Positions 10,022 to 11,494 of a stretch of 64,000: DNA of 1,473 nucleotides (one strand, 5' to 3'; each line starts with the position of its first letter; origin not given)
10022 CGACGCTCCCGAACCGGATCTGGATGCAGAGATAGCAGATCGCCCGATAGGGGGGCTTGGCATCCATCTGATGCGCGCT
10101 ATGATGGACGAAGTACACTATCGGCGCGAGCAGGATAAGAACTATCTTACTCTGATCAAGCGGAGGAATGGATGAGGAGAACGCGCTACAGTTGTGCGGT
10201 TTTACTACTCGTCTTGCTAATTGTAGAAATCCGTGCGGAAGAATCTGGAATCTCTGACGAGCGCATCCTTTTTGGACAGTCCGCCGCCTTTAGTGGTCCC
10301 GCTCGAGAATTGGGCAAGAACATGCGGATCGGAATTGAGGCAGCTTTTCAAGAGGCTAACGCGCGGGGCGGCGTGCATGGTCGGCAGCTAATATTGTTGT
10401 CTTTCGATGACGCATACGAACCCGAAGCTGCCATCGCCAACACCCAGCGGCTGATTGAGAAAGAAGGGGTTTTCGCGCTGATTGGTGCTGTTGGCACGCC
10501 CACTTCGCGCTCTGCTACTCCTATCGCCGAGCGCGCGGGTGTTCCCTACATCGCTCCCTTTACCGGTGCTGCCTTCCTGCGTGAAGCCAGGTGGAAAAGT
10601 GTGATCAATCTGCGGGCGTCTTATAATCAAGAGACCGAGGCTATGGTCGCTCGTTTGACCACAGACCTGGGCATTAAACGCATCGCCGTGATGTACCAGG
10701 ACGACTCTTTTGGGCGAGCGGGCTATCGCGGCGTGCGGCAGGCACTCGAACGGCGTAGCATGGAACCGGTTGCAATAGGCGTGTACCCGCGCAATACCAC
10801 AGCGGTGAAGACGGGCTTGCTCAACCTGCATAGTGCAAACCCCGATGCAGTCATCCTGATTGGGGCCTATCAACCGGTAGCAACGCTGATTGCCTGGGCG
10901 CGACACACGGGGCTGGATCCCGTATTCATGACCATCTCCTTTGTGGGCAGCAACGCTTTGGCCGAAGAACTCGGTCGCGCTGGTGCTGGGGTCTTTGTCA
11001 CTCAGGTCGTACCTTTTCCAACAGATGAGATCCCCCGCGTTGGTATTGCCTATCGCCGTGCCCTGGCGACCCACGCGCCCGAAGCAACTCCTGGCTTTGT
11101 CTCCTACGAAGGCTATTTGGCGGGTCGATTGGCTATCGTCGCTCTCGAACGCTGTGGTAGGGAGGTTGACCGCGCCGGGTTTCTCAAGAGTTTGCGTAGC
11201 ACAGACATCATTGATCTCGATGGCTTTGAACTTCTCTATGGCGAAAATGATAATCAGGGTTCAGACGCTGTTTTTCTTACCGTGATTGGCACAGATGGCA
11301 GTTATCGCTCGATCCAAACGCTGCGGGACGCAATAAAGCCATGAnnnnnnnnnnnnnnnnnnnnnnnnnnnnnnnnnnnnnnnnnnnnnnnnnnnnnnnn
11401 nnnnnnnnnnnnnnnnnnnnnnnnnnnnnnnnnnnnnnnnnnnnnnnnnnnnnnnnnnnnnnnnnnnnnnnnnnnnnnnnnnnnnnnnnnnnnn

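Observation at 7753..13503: Partner-switching module wired to a two-component system with a periplasmic binding-protein co-sensor; no sigma factor in the locus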

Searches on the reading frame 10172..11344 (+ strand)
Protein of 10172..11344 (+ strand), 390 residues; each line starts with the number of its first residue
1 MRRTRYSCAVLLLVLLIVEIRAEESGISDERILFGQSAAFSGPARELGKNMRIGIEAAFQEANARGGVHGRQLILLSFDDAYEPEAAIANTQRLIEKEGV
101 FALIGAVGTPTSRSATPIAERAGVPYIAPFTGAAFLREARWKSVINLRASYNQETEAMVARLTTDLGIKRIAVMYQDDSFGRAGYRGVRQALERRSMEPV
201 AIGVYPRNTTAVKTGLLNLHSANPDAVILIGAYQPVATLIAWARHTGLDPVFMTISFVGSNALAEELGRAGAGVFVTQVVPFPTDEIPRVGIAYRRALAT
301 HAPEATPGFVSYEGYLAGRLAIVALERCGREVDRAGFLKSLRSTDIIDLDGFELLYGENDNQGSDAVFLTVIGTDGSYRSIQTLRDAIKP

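Call 5: search_protein_families(library=pfam, proteins=[window:10172-11344:+], max_evalue=0.01)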
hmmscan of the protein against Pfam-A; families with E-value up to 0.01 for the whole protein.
window:10172-11344:+ (390 aa): 3 families
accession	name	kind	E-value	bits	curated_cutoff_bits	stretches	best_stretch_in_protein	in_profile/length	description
PF13458.12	Peripla_BP_6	-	3.3e-59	201.7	31.7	1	35-376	5-342/343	Periplasmic binding protein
PF01094.35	ANF_receptor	-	6.6e-16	58.7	25.4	1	55-261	6-223/353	Receptor family ligand binding region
PF13433.12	Peripla_BP_5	-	1.5e-08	34.6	27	1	41-228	10-193/363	Periplasmic binding protein domain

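Call 10: find_encoding_contigs(protein=window:10172-11344:+, flank=10000, max_places=6)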
Protein window:10172-11344:+ (390 aa): 8 contigs read that carry it; 6 places shown.
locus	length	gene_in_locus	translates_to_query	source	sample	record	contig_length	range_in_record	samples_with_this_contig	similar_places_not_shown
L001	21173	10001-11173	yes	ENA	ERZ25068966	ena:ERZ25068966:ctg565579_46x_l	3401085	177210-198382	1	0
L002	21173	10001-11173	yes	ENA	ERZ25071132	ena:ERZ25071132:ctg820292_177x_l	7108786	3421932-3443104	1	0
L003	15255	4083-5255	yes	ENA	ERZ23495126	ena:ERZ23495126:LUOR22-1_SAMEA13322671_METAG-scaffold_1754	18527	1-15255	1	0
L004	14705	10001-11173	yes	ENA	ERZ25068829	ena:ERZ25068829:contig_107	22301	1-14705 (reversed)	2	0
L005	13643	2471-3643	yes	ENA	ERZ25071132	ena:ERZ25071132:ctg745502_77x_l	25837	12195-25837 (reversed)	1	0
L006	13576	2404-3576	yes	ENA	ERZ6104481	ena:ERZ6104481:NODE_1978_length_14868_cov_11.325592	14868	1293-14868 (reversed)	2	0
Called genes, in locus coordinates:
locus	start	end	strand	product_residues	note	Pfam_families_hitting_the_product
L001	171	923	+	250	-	PF00881:Nitroreductase, PF28600:Nitroreductase_C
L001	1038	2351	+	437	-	PF02661:Fic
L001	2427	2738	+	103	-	PF01909:NTP_transf_2, PF18765:Polbeta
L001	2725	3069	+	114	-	PF01934:HepT-like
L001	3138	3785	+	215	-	PF06283:ThuA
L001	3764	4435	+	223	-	PF05719:GPP34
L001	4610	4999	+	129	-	-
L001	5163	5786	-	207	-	PF00884:Sulfatase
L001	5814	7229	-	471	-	PF02885:Glycos_trans_3N (faint)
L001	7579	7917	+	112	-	PF01740:STAS, PF13466:STAS_2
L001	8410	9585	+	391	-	PF00072:Response_reg, PF07228:SpoIIE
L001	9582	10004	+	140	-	PF13581:HATPase_c_2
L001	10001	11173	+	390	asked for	PF13433:Peripla_BP_5, PF13458:Peripla_BP_6, PF01094:ANF_receptor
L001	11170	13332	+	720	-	PF21689:TorS_sensor_domain (weak), PF00672:HAMP, PF00512:HisKA, PF02518:HATPase_c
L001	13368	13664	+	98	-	PF00909:Ammonium_transp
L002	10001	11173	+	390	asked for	PF13433:Peripla_BP_5, PF13458:Peripla_BP_6, PF01094:ANF_receptor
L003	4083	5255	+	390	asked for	PF13433:Peripla_BP_5, PF13458:Peripla_BP_6, PF01094:ANF_receptor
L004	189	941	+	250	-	PF00881:Nitroreductase, PF28600:Nitroreductase_C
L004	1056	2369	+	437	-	PF02661:Fic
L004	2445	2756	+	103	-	PF01909:NTP_transf_2, PF18765:Polbeta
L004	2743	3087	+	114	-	PF01934:HepT-like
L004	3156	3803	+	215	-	PF06283:ThuA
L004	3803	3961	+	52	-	PF05719:GPP34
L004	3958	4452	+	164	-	PF05719:GPP34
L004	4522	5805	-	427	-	PF00884:Sulfatase, PF01663:Phosphodiest, PF16347:SGSH_C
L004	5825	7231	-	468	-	PF02885:Glycos_trans_3N (faint)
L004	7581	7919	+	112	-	PF01740:STAS, PF13466:STAS_2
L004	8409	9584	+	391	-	PF00072:Response_reg, PF07228:SpoIIE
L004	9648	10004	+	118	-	PF13581:HATPase_c_2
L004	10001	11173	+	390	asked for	PF13433:Peripla_BP_5, PF13458:Peripla_BP_6, PF01094:ANF_receptor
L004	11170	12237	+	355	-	PF21689:TorS_sensor_domain (weak)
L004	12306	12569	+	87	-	-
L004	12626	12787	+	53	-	-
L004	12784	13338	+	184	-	PF02518:HATPase_c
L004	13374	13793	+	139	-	PF00909:Ammonium_transp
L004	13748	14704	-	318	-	?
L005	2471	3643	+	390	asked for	PF13433:Peripla_BP_5, PF13458:Peripla_BP_6, PF01094:ANF_receptor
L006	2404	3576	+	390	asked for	PF13433:Peripla_BP_5, PF13458:Peripla_BP_6, PF01094:ANF_receptor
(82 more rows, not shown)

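Call 20: search_solved_structures(query=window:10172-11344:+, max_evalue=0.00001)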
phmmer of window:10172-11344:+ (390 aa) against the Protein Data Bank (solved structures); distinct sequences matched with E-value up to 0.00001: 35.
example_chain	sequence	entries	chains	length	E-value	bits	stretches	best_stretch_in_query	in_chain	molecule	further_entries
4kv7_A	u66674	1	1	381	1.2e-70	241.6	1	29-378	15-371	Probable leucine/isoleucine/valine-binding protein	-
3lop_A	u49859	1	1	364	6.5e-30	107.6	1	36-376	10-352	Substrate binding periplasmic protein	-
4m88_A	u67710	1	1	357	5.5e-24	88.1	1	29-377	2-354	Extracellular ligand-binding receptor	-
2lbp_A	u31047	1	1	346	1.1e-19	74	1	38-343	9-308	LEUCINE-BINDING PROTEIN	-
1usg_A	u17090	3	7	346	1.6e-18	70.1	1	38-343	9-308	LEUCINE-SPECIFIC BINDING PROTEIN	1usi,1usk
1z15_A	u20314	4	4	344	4.8e-18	68.5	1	38-288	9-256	Leu/Ile/Val-binding protein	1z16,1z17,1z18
8z0g_A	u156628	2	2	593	6.5e-18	68.1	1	35-288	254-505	Leu/Ile/Val-binding protein,Leu/Ile/Val-binding protein,mNeonGreen | NeIle,Leu/Ile/Val-binding protein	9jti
2liv_A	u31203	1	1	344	9.3e-18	67.6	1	38-288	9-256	LEUCINE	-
4q6w_A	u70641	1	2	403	7.7e-16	61.3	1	19-241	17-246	Putative leu/ile/val-binding protein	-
4obb_A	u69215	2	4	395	3.9e-15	59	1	34-317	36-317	Amino acid/amide ABC transporter substrate-binding protein, HAAT family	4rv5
4mpt_A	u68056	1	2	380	3.9e-15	59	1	31-241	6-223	Putative leu/ile/val-binding protein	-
4nqr_A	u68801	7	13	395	4.8e-15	58.7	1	34-317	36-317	Amino acid/amide ABC transporter substrate-binding protein, HAAT family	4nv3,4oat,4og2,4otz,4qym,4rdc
7ylt_B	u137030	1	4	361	4.1e-12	49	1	37-237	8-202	Putative ABC transporter, substrate-binding protein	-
4mlc_A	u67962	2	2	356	7e-12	48.3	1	46-183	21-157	Extracellular ligand-binding receptor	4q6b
4n0q_A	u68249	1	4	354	7.5e-12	48.2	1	32-361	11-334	Leu/Ile/Val-binding protein homolog 3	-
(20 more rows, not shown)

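Call 29: search_protein_families(library=ncbifam, proteins=[window:10172-11344:+], max_evalue=0.001)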
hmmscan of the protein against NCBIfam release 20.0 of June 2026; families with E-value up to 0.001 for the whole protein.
window:10172-11344:+ (390 aa): 3 families
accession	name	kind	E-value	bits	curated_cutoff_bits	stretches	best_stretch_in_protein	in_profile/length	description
NF011933.0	PRK15404.1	subfamily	7.1e-23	81.3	477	1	28-286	23-280/370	high-affinity branched-chain amino acid ABC transporter substrate-binding protein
TIGR03407.1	urea_ABC_UrtA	exception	2.8e-08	33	492.75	1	56-228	25-194/361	urea ABC transporter substrate-binding protein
TIGR03669.1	urea_ABC_arch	equivalog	4.1e-06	26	494.8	1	42-230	11-197/375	urea ABC transporter substrate-binding protein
